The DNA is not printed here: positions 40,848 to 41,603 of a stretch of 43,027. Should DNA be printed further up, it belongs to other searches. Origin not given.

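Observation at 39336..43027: Compact minus-strand operon of unassignable proteins around an FCP1/NIF-type HAD phosphatase: best candidate for an undescribed system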

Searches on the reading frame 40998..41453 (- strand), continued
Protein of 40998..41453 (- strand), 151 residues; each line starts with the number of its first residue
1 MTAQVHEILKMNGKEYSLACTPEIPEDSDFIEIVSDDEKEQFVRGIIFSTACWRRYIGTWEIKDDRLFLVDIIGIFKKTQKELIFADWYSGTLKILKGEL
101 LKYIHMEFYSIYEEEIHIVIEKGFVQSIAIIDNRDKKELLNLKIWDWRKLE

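Call 62: search_protein_families(library=pfam, alignment_id=A5, max_evalue=0.001)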
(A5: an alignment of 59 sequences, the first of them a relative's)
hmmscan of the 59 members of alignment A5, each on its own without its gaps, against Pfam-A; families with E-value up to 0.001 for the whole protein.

A. member 1, L009:8512-9024:+ (170 aa): 0 families

B. families by the number of members that match (of 59 scanned): 38 families (the first 25 are shown)
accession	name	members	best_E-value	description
PF13302.13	Acetyltransf_3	2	1.5e-24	Acetyltransferase (GNAT) domain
PF03061.28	4HBT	2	2.4e-11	Thioesterase superfamily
PF00583.31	Acetyltransf_1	2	4.1e-08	Acetyltransferase (GNAT) family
PF22397.2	NADAR-DarT1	1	9e-89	DarT1-associated NADAR antitoxin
PF18143.6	HAD_SAK_2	1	1.5e-29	HAD domain in Swiss Army Knife RNA repair proteins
PF13840.12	ACT_7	1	1.7e-24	ACT domain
PF00730.31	HhH-GPD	1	8.1e-21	HhH-GPD superfamily base excision DNA repair protein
PF19647.4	DUF6150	1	2.2e-20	Family of unknown function (DUF6150)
PF21983.2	NikA-like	1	5.1e-20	Mobilization protein NikA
PF21631.3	A9CJY8-like_N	1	1.3e-18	A9CJY8-like, N-terminal domain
PF00072.30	Response_reg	1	6.5e-16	Response regulator receiver domain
PF08722.17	Tn7_TnsA-like_N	1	4.2e-13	TnsA-like endonuclease N terminal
PF14317.12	YcxB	1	1.1e-12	YcxB-like protein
PF00528.27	BPD_transp_1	1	1.8e-12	Binding-protein-dependent transport system inner membrane component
PF00196.25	GerE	1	9e-12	Bacterial regulatory proteins, luxR family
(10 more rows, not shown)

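Call 69: find_related_loci(query=A1, collection=viral_contigs, flank=6000)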
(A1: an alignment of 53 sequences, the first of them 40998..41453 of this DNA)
Query A1 (151 aa) in viral_contigs; peptide patterns used: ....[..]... (x = any residue, [..] = any of these).
12 stretches matched a pattern, but none encodes a relative of the query by tblastn (E <= 1e-3).

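Call 94: fold_search(model_id=the predicted structure, library=viral)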
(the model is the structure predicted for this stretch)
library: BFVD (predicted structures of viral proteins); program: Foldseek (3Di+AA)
matches with E <= 10: 630; with E <= 0.001: 1
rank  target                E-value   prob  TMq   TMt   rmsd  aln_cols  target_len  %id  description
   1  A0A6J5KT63            9.5e-04  1.00  0.40  0.57   8.3       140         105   13  Uncharacterized protein [uncultured Caudovirales phage]
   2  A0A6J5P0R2            7.0e-02  0.66  0.33  0.41  15.2       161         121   11  Uncharacterized protein [uncultured Caudovirales phage]
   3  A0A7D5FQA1            8.8e-02  0.91  0.41  0.51   9.5       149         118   10  Uncharacterized protein [Synechococcus phage S-CAM7]
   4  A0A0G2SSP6            1.5e-01  0.95  0.37  0.62   6.8       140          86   11  Uncharacterized protein [Proteus phage vB_PmiM_Pm5461]
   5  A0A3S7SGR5            1.7e-01  0.33  0.21  0.26  12.4       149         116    7  (no name in the UniProt tables at hand)
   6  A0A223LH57            1.7e-01  0.33  0.32  0.17  11.1       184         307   10  Uncharacterized protein [Erwinia phage vB_EamM_Joad]
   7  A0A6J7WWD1            2.7e-01  0.08  0.19  0.04  17.6       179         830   12  Uncharacterized protein [uncultured Caudovirales phage]
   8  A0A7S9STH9            2.9e-01  0.07  0.16  0.20  15.7       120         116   11  Nicotinic acid mononucleotide adenyltransferase [Virus NIOZ-UU157]
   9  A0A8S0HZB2            3.6e-01  0.21  0.15  0.24   9.7        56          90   16  (no name in the UniProt tables at hand)
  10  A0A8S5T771            4.1e-01  0.28  0.18  0.16   8.9        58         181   10  DNA polymerase III subunit epsilon [Myoviridae sp. ctgXa1]
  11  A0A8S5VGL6            4.1e-01  0.08  0.18  0.16  10.1       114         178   13  Uncharacterized protein [Myoviridae sp. ctkfK18]
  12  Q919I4                4.3e-01  0.12  0.18  0.19  15.2       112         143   12  Uncharacterized protein [Culex nigripalpus nucleopolyhedrovirus (isolate Florida/1997)]
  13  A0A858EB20            4.3e-01  0.12  0.18  0.18  12.7        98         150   10  Uncharacterized protein [Listeria phage vB_Liva_VAfA18]
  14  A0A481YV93            4.3e-01  0.08  0.18  0.17  13.8       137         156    9  Uncharacterized protein [Marseillevirus LCMAC102]
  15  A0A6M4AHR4            4.6e-01  0.54  0.29  0.46   6.5       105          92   12  (no name in the UniProt tables at hand)
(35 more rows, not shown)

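Call 98: find_encoding_contigs(protein=P0017, flank=6000, max_places=3)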
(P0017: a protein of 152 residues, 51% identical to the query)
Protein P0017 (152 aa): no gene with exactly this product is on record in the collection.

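Call 99: find_encoding_contigs(protein=P0018, flank=3000, max_places=3)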
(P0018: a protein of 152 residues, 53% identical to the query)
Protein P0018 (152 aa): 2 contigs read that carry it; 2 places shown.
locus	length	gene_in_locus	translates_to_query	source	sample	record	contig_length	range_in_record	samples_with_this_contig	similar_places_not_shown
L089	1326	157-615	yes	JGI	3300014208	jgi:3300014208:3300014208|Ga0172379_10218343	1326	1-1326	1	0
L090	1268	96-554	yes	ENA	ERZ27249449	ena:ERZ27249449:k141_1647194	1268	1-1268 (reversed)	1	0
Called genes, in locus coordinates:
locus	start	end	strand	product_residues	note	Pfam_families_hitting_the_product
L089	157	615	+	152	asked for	-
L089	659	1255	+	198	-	PF03031:NIF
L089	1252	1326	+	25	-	?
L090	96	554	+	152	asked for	-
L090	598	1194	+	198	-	PF03031:NIF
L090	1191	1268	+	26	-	?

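Call 110: search_protein_families(library=pfam, max_evalue=0.001, proteins=[L032:7947-9083:+, L032:9073-9795:+, L027:5514-7238:+, L069:7863-8918:+, L071:7818-8678:+, L074:1117-2199:+, P0072, P0082, P0079, P0080])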
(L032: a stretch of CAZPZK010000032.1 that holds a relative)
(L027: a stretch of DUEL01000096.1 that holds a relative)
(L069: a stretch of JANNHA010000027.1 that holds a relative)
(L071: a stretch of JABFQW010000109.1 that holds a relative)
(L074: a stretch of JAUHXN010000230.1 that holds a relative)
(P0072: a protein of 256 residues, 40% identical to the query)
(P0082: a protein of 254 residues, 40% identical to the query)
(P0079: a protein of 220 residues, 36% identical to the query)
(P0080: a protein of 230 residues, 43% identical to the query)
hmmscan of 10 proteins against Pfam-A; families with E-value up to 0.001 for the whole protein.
L032:7947-9083:+ (378 aa): 1 family
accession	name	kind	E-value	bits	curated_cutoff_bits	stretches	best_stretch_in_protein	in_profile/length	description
PF14487.12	DarT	-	1.8e-16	60.9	22.5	1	166-333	2-183/201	ssDNA thymidine ADP-ribosyltransferase, DarT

L032:9073-9795:+ (240 aa): 1 family
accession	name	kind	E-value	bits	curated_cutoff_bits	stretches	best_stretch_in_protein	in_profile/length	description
PF22397.2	NADAR-DarT1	-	9e-89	296.9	27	1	9-220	1-211/212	DarT1-associated NADAR antitoxin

L027:5514-7238:+ (574 aa): 1 family
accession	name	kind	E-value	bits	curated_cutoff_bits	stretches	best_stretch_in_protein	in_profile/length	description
PF03069.20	FmdA_AmdA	-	3.3e-50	171.5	27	1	187-549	56-362/373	Acetamidase/Formamidase family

L069:7863-8918:+ (351 aa): 0 families

L071:7818-8678:+ (286 aa): 1 family
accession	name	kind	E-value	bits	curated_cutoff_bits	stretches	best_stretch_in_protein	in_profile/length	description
PF03544.19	TonB_C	-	4e-14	53.3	24.6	1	218-285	12-79/79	Gram-negative bacterial TonB protein C-terminal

L074:1117-2199:+ (360 aa): 0 families

P0072 (256 aa): 2 families
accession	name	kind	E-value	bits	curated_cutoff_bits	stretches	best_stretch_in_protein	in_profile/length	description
PF00382.24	TFIIB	-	1e-18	67.6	23.6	1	167-245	13-91/92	Transcription factor TFIIB repeat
PF08279.18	HTH_11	-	0.0003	21.1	25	0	223-254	19-50/55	HTH domain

P0082 (254 aa): 0 families

P0079 (220 aa): 0 families

P0080 (230 aa): 0 families

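Call 114: search_protein_families(library=pfam, max_evalue=0.001, proteins=[L035:6136-6627:+, L035:2564-5383:-, L035:6640-7305:-, L035:7403-8002:-])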
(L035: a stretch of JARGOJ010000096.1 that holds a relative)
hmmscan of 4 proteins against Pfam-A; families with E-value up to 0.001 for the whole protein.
L035:6136-6627:+ (163 aa): 1 family
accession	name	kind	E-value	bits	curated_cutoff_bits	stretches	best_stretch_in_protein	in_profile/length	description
PF18143.6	HAD_SAK_2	-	1.5e-29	103.5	27.5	1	20-147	1-137/139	HAD domain in Swiss Army Knife RNA repair proteins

L035:2564-5383:- (939 aa): 5 families
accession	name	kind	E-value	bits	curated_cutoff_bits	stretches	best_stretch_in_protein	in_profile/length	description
PF13442.11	Cytochrome_CBB3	-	1.1e-15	58.1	27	2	82-170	3-68/68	Cytochrome C oxidase, cbb3-type, subunit III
PF00034.26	Cytochrom_C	-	7.7e-14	53.2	21.3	1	82-173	1-89/90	Cytochrome c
PF14522.11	Cytochrome_C7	-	2.8e-11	43.5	24.8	1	640-690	2-54/67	Cytochrome c7 and related cytochrome c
PF14537.11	Cytochrom_c3_2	-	3.9e-11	43.7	25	0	566-658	8-79/79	Cytochrome c3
PF22113.1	Mtrc-MtrF_II-IV_dom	-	0.00096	19.1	30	0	382-426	82-129/176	Outer membrane cytochrome MtrC/MtrF-like, domains II/IV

L035:6640-7305:- (221 aa): 0 families

L035:7403-8002:- (199 aa): 1 family
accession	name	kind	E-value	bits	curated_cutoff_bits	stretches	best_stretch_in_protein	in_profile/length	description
PF01625.27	PMSR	-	3.8e-06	27.7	23.7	0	18-50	1-33/153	Peptide methionine sulfoxide reductase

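Call 116: find_encoding_contigs(protein=P0019, flank=4000, max_places=4)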
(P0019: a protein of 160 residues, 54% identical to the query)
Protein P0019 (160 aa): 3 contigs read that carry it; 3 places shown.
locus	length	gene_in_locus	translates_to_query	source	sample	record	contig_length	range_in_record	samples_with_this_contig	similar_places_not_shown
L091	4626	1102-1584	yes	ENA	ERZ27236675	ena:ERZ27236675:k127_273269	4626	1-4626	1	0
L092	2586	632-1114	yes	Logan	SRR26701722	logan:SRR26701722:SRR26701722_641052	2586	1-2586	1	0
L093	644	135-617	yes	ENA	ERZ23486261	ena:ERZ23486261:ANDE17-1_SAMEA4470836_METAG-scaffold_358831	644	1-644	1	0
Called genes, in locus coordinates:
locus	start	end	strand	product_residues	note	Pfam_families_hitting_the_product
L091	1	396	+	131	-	?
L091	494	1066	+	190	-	-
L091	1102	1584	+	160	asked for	-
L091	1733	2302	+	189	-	PF01939:NucS_C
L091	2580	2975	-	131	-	-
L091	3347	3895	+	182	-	-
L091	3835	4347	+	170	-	-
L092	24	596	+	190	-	-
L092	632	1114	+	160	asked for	-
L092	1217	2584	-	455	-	?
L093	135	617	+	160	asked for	-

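Call 117: find_encoding_contigs(protein=P0052, flank=4000, max_places=4)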
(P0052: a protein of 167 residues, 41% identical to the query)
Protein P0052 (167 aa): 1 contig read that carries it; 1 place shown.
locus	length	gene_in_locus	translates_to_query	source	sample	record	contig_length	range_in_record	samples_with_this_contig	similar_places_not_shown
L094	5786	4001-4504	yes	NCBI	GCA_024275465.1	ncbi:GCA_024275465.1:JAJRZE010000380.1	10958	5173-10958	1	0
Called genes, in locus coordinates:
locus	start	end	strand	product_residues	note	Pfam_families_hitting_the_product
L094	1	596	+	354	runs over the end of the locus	PF00483:NTP_transferase, PF12804:NTP_transf_3 (weak), PF25084:LbH_EIF2B (weak), PF25087:GMPPB_C (weak)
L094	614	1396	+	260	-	PF00378:ECH_1, PF16113:ECH_2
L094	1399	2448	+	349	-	PF00512:HisKA (weak), PF02518:HATPase_c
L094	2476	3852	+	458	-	PF22205:Csm6_6H (weak), PF09670:Cas_Cas02710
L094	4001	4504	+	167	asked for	-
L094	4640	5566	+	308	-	PF27225:AF_1859_N, PF10040:CRISPR_Cas6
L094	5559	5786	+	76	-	?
